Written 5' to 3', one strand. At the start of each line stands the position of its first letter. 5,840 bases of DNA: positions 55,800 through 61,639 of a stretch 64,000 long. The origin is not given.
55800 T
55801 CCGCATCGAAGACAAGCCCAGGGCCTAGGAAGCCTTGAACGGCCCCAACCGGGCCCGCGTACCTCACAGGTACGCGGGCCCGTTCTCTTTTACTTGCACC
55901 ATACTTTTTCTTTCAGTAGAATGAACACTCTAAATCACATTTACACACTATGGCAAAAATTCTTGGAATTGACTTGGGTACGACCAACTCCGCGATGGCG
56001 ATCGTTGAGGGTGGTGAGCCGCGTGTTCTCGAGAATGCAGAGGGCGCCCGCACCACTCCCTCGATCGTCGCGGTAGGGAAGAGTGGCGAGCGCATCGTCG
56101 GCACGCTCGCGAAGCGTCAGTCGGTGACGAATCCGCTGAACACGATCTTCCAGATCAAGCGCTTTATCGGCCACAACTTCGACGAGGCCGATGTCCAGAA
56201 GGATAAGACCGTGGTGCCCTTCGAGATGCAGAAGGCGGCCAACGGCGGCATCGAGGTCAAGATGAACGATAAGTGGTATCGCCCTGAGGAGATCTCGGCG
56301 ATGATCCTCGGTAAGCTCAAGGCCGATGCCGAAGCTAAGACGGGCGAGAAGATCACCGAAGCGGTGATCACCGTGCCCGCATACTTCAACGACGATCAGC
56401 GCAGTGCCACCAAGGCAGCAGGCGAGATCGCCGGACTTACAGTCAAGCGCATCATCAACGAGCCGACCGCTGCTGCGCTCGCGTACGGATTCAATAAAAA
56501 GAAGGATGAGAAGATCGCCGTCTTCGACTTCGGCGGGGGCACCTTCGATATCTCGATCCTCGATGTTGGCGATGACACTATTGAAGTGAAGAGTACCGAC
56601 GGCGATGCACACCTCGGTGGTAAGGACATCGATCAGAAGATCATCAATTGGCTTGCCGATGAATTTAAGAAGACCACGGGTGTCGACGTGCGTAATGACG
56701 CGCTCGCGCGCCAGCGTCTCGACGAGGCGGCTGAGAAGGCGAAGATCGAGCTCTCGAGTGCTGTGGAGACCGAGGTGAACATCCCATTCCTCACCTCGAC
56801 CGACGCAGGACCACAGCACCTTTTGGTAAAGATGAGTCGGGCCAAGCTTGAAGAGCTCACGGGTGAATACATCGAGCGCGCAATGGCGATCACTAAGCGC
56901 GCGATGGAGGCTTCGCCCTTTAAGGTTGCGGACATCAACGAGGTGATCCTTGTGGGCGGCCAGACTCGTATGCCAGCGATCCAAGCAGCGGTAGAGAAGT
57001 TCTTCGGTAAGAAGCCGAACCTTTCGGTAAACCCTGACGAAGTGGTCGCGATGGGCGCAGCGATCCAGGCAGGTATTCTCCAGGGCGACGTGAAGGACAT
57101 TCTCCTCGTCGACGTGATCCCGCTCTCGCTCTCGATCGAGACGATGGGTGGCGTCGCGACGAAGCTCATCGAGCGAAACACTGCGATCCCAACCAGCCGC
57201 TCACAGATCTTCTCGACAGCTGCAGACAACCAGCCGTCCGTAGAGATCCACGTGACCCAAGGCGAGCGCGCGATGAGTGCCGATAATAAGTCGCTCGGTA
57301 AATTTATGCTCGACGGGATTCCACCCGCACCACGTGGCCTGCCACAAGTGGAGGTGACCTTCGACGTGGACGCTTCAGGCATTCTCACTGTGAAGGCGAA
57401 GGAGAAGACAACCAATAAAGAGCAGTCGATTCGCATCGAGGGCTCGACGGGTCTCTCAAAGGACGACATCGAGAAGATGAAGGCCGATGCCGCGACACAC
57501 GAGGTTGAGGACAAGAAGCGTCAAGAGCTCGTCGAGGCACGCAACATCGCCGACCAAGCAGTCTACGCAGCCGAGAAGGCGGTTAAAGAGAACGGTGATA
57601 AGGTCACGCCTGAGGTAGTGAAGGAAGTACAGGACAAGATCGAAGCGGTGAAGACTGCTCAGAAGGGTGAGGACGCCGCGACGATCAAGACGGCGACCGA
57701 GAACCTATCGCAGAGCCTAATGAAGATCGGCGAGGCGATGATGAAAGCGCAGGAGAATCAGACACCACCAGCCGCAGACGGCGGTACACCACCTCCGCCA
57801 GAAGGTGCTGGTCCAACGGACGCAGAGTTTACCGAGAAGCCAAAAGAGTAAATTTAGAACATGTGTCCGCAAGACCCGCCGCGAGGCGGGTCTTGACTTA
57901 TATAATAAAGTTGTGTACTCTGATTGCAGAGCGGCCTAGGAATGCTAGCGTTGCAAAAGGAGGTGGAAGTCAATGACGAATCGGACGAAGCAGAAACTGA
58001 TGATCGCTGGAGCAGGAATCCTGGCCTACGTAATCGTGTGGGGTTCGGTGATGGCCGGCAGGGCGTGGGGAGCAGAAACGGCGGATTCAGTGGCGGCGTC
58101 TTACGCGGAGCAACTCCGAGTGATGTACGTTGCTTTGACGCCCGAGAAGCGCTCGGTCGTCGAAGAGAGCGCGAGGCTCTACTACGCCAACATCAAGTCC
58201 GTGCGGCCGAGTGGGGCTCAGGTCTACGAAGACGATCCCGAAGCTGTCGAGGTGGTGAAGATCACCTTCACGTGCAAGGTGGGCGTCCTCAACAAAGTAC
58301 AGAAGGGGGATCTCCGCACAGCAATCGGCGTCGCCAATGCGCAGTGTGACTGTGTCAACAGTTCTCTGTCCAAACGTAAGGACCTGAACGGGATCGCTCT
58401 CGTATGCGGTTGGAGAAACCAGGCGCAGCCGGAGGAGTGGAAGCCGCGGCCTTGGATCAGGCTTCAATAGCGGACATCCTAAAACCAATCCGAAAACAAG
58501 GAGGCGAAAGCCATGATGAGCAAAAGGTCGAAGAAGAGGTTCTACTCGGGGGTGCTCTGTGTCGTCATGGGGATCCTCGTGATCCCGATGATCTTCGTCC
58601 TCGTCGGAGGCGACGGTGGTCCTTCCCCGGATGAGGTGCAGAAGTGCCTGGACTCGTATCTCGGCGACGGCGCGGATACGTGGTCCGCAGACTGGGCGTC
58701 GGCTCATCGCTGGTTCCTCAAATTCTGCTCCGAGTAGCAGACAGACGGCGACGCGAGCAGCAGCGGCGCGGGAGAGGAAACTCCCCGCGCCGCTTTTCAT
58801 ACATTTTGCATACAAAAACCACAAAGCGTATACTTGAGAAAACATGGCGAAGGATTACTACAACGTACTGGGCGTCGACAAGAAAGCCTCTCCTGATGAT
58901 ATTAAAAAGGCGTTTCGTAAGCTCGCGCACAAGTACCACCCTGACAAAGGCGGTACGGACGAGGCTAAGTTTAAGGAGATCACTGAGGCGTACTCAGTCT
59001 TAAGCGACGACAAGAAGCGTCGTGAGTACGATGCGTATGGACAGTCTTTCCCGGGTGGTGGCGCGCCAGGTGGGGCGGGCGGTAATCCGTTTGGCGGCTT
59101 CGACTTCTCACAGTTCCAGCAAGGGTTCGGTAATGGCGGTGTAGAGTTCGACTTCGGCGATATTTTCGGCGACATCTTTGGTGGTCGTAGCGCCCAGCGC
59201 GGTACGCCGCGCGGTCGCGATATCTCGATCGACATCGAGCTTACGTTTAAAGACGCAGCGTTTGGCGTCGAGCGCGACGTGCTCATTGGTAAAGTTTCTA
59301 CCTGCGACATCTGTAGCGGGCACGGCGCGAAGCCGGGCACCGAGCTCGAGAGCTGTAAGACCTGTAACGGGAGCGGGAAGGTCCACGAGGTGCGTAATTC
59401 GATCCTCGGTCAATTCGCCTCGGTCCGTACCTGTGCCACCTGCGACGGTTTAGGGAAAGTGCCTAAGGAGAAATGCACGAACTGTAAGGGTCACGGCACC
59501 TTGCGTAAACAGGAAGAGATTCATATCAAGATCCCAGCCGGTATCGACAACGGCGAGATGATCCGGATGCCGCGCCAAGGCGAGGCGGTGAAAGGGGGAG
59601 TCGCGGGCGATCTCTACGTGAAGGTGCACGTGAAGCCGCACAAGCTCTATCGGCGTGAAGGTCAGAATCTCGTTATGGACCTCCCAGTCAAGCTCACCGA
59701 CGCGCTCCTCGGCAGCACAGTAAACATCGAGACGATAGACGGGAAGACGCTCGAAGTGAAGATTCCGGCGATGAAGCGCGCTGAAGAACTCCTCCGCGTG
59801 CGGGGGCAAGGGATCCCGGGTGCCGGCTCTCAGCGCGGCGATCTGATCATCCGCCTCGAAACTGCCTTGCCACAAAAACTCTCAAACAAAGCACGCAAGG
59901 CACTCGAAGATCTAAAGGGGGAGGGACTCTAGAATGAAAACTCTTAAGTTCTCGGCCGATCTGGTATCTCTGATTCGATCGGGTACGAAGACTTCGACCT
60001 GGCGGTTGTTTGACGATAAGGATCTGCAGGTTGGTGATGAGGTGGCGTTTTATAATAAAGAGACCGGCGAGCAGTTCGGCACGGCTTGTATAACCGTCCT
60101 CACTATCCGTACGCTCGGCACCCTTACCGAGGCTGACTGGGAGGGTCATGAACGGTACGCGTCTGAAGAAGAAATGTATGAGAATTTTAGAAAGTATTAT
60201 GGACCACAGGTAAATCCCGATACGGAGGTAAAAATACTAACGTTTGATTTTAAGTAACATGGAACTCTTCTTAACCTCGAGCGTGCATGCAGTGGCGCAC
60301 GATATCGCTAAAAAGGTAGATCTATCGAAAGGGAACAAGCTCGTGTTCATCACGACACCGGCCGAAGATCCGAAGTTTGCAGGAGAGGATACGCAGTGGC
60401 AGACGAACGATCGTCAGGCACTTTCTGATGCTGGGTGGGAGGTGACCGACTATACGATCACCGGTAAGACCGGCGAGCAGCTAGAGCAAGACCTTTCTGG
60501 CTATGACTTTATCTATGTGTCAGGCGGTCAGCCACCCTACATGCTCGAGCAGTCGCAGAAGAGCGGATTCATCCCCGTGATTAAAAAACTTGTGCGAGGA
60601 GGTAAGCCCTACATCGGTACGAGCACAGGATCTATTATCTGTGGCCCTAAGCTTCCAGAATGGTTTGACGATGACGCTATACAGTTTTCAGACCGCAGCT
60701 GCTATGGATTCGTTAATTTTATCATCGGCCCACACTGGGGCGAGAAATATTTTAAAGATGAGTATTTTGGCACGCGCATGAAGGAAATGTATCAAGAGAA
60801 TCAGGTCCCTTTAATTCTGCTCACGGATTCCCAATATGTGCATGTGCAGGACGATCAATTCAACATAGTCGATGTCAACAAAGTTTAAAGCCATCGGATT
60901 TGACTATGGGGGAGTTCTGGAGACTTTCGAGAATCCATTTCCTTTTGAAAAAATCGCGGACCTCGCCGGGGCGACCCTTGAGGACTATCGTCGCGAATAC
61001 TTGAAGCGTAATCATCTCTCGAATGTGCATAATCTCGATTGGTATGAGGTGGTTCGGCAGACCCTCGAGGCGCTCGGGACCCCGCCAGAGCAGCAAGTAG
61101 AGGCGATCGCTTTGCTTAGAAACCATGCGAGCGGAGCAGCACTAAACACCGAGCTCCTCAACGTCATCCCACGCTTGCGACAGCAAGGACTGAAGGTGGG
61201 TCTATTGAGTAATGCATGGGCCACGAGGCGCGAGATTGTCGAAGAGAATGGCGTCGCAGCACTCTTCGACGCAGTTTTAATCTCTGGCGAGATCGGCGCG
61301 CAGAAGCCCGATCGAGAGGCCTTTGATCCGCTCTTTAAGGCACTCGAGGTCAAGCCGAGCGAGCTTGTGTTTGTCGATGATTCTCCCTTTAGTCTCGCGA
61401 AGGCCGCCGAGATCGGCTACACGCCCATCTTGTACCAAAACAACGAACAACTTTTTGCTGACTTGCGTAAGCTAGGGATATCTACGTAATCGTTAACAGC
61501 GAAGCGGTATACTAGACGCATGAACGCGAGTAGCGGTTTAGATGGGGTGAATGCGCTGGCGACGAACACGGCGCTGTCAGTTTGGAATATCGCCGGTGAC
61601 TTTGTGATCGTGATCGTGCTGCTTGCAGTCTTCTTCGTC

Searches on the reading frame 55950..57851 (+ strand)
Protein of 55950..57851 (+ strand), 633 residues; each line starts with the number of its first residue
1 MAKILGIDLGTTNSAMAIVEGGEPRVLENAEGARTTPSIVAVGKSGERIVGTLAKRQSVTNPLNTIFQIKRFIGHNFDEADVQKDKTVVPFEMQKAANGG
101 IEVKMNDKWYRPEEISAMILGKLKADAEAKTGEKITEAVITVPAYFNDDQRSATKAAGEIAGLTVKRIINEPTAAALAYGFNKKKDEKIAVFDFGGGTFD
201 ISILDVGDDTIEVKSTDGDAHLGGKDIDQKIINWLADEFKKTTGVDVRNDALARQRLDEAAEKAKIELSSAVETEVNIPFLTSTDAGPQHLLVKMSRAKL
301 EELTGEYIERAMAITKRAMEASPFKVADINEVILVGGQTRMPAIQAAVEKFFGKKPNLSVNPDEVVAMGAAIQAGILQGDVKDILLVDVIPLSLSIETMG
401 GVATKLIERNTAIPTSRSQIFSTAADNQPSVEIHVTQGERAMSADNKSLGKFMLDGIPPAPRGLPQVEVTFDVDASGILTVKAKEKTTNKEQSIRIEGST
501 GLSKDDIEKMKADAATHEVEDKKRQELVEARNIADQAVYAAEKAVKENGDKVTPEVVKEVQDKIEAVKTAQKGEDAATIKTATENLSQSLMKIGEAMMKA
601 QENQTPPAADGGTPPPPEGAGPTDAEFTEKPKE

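Call 20: search_protein_families(library=pfam, proteins=[window:55950-57851:+], max_evalue=0.001)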
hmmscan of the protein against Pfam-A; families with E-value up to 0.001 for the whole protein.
window:55950-57851:+ (633 aa): 2 families
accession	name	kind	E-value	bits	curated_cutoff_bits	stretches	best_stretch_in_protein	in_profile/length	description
PF00012.26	HSP70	-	1.6e-238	793.3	20.6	1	4-598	1-598/599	Hsp70 protein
PF06723.19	MreB_Mbl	-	7.7e-14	51.7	27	1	125-372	83-317/327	MreB/Mbl protein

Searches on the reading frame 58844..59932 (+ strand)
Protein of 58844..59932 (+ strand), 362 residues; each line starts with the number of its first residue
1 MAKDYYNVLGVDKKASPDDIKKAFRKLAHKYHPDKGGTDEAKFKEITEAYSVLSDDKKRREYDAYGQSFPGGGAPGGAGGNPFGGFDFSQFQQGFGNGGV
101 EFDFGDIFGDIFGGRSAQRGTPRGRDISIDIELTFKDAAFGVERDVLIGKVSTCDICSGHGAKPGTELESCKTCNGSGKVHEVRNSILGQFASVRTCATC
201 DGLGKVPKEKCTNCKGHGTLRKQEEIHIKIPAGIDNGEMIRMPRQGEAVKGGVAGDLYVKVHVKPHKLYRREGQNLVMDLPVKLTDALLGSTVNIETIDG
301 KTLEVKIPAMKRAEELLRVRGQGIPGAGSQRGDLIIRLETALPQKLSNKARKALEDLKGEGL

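Call 20: search_protein_families(library=pfam, proteins=[window:58844-59932:+], max_evalue=0.001)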
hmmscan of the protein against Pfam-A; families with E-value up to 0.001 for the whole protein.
window:58844-59932:+ (362 aa): 3 families
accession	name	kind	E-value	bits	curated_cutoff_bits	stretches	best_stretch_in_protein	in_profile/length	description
PF01556.23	DnaJ_C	-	2.7e-40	138.3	26.6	1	127-343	1-152/152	DnaJ C terminal domain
PF00226.36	DnaJ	-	2.2e-24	85.8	27.8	1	4-63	1-63/63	DnaJ domain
PF00684.25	DnaJ_CXXCXGXG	-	2.7e-15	56.8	32.7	1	154-218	1-65/65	DnaJ central domain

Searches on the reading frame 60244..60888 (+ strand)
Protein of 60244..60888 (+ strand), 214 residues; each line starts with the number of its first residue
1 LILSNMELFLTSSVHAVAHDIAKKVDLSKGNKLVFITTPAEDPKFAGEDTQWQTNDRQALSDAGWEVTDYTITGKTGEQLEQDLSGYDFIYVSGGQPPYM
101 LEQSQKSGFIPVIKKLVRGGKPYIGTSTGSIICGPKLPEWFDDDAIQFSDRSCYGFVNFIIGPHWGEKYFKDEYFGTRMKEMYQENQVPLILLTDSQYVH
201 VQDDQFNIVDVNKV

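Call 20: search_protein_families(library=pfam, proteins=[window:60244-60888:+], max_evalue=0.001)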
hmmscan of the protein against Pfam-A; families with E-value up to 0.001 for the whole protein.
window:60244-60888:+ (214 aa): 1 family
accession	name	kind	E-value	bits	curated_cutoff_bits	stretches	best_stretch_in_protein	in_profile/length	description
PF03575.23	Peptidase_S51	-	5.3e-25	88.7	23.9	1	16-208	17-205/206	Peptidase family S51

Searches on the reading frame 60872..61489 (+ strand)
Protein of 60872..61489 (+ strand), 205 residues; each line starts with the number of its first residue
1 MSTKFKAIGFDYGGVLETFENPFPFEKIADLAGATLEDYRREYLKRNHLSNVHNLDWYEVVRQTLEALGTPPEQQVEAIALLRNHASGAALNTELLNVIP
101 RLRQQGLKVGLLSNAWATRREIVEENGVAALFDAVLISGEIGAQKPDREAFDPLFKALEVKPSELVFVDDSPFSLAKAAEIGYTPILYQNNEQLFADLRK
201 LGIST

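Call 20: search_protein_families(library=pfam, proteins=[window:60872-61489:+], max_evalue=0.001)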
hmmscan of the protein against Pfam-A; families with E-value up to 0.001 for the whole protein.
window:60872-61489:+ (205 aa): 2 families
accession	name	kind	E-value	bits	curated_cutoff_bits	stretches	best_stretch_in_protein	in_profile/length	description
PF00702.32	Hydrolase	-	1.4e-11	45.6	26.4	1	6-173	2-182/191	haloacid dehalogenase-like hydrolase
PF13419.12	HAD_2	-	3.8e-11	43.9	23.8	1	30-183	18-173/178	Haloacid dehalogenase-like hydrolase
